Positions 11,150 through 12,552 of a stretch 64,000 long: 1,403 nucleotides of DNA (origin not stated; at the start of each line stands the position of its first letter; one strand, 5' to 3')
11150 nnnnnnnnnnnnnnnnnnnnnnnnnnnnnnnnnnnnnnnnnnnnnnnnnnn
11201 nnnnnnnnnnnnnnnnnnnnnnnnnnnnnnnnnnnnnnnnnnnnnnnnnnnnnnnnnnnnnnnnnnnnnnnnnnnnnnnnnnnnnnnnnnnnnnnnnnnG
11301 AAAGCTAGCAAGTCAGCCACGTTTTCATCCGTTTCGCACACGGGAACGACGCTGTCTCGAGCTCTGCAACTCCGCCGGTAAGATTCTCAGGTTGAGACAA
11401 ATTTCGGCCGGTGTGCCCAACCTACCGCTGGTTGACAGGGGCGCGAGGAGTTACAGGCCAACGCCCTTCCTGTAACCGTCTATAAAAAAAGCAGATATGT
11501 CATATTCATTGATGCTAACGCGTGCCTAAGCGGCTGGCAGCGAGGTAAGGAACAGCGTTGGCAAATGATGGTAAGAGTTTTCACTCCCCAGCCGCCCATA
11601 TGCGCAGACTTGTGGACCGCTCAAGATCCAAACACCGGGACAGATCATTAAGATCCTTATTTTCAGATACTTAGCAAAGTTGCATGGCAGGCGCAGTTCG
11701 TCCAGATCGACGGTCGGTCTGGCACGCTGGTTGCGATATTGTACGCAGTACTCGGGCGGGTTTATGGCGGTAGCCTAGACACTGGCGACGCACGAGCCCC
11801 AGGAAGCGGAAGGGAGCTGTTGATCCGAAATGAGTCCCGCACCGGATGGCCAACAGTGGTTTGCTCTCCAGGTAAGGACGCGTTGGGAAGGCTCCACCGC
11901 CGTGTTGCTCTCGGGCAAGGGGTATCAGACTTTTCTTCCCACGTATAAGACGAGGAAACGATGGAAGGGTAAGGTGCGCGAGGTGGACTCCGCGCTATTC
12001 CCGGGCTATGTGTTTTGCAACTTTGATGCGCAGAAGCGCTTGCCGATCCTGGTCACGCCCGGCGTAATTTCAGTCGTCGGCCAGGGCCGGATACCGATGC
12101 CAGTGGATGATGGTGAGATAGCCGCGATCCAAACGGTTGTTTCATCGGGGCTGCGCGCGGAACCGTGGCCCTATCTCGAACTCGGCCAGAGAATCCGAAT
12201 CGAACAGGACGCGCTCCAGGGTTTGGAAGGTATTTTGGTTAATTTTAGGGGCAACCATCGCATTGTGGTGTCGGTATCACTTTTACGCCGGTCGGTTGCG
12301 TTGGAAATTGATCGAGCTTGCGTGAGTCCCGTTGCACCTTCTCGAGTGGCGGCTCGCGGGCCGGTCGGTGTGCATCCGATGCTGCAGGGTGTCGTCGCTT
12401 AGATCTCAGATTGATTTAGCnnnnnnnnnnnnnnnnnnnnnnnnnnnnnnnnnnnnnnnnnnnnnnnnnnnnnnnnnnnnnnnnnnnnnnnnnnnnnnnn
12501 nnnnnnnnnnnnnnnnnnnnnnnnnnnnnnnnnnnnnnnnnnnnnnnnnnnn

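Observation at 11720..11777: Perfect sigma54 promoter followed by an exact ops core in the leader of an operon that begins with a NusG/RfaH paralog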

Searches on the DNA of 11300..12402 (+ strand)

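Call 24: search_rna_families(source=window, start=11300, end=11840, threshold=evalue, max_evalue=10)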
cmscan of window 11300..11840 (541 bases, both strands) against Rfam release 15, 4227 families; matches with E-value up to 10: 1.
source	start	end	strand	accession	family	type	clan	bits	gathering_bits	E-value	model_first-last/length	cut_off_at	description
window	11746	11777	+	RF01707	JUMPstart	Cis-reg;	-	12.8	35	9.9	1-38/38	no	JUMPstart RNA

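Call 84: search_rna_families(sources=[L050, L181, L183, L179, L120, L154], threshold=evalue, max_evalue=10, show_alignments=2)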
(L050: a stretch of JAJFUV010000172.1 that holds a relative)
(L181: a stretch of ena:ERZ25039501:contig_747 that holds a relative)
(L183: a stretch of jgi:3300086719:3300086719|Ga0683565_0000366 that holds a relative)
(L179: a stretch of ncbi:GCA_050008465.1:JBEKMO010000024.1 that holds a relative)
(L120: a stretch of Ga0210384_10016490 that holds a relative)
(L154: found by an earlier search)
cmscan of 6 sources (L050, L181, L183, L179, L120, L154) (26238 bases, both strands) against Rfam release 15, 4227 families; matches with E-value up to 10: 3.
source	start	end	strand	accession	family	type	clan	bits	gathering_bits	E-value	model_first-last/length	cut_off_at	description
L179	309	335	-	RF01836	weev_FSE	Cis-reg; frameshift_element;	-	24.2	40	8.6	1-27/27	no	ribosomal frameshift site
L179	887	953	-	RF02040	HOTTIP_1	Gene; lncRNA;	-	23.4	50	0.42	1-57/57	no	HOXA transcript at the distal tip, conserved region 1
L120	4298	4343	+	RF01707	JUMPstart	Cis-reg;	-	23.1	35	0.5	1-38/38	no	JUMPstart RNA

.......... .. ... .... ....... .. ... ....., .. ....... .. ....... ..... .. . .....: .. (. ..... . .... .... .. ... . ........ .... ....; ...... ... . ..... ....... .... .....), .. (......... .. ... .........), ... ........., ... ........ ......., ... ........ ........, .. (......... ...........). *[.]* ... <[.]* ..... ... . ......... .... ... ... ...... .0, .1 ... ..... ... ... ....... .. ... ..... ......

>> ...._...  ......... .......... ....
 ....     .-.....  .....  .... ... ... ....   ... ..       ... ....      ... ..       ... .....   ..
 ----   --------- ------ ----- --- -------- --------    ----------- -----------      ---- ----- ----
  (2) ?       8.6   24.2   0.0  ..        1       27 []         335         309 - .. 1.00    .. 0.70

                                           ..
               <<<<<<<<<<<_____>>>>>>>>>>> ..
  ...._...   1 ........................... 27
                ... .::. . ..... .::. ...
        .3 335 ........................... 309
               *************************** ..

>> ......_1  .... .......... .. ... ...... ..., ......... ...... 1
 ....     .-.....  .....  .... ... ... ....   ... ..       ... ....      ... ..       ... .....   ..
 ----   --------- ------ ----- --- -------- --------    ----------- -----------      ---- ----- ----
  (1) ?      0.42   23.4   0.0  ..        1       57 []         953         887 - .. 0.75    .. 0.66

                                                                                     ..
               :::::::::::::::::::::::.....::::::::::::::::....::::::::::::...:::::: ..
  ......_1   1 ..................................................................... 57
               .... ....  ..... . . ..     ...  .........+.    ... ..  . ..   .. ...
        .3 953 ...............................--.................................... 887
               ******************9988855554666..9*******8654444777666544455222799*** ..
